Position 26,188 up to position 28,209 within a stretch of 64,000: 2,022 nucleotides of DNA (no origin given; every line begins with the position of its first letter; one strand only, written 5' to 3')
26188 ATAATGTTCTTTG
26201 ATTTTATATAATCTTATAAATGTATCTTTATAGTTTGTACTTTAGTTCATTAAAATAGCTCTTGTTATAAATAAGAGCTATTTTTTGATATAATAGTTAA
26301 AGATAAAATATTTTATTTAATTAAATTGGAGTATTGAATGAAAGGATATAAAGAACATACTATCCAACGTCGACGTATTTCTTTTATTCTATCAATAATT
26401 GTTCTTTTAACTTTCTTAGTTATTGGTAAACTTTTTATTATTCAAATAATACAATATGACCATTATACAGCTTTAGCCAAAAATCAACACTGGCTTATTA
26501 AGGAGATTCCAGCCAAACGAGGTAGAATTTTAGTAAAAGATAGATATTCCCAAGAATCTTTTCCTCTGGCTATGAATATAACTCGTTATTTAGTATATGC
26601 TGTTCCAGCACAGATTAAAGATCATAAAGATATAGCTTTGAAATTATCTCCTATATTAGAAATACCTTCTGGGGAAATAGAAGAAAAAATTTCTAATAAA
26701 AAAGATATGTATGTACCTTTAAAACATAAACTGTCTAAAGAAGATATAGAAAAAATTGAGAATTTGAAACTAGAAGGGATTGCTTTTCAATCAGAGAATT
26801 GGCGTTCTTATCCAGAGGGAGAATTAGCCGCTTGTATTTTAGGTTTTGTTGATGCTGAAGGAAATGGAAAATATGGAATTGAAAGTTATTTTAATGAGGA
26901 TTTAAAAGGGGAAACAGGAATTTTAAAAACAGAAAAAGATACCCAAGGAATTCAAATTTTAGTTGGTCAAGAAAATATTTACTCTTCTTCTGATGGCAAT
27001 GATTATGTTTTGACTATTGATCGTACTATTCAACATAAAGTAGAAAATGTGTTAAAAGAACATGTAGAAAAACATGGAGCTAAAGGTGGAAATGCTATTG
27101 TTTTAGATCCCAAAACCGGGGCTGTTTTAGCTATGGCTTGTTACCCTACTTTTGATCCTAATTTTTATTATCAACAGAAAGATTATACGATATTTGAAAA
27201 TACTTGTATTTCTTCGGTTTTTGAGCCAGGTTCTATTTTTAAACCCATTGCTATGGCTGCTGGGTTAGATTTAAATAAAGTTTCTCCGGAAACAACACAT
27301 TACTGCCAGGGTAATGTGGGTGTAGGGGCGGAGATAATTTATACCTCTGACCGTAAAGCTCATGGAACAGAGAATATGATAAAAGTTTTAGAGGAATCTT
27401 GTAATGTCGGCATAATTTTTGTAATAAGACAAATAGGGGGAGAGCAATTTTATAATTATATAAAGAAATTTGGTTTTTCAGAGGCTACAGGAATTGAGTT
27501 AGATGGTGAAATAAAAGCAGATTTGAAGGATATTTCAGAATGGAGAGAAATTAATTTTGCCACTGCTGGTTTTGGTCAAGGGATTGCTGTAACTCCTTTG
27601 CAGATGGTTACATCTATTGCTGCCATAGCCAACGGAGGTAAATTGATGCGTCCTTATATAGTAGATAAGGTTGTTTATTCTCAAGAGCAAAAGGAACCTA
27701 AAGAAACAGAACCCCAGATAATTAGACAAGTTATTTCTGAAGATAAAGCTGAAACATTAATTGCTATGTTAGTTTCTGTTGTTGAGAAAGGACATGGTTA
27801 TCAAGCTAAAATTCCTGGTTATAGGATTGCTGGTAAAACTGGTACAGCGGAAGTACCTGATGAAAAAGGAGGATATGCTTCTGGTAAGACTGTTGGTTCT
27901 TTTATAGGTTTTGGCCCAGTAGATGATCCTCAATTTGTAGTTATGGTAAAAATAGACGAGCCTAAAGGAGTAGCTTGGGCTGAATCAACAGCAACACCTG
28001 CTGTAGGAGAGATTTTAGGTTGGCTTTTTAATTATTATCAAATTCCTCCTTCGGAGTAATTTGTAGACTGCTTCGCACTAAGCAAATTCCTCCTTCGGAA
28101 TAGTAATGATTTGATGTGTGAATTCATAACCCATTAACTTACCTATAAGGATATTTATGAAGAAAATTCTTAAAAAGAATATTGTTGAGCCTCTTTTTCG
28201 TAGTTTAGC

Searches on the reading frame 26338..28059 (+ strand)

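Call 16: search_protein_families(library=pfam, proteins=[window:26338-28059:+], max_evalue=0.00001)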
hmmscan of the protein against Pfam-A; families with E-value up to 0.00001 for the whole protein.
window:26338-28059:+ (573 aa): 2 families
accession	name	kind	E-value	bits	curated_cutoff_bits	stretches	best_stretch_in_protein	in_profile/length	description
PF00905.27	Transpeptidase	-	5.1e-73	246.3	22.1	1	253-560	3-298/299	Penicillin binding protein transpeptidase domain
PF03717.20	PBP_dimer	-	4e-19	70.2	24.4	1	57-206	2-175/180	Penicillin-binding Protein dimerisation domain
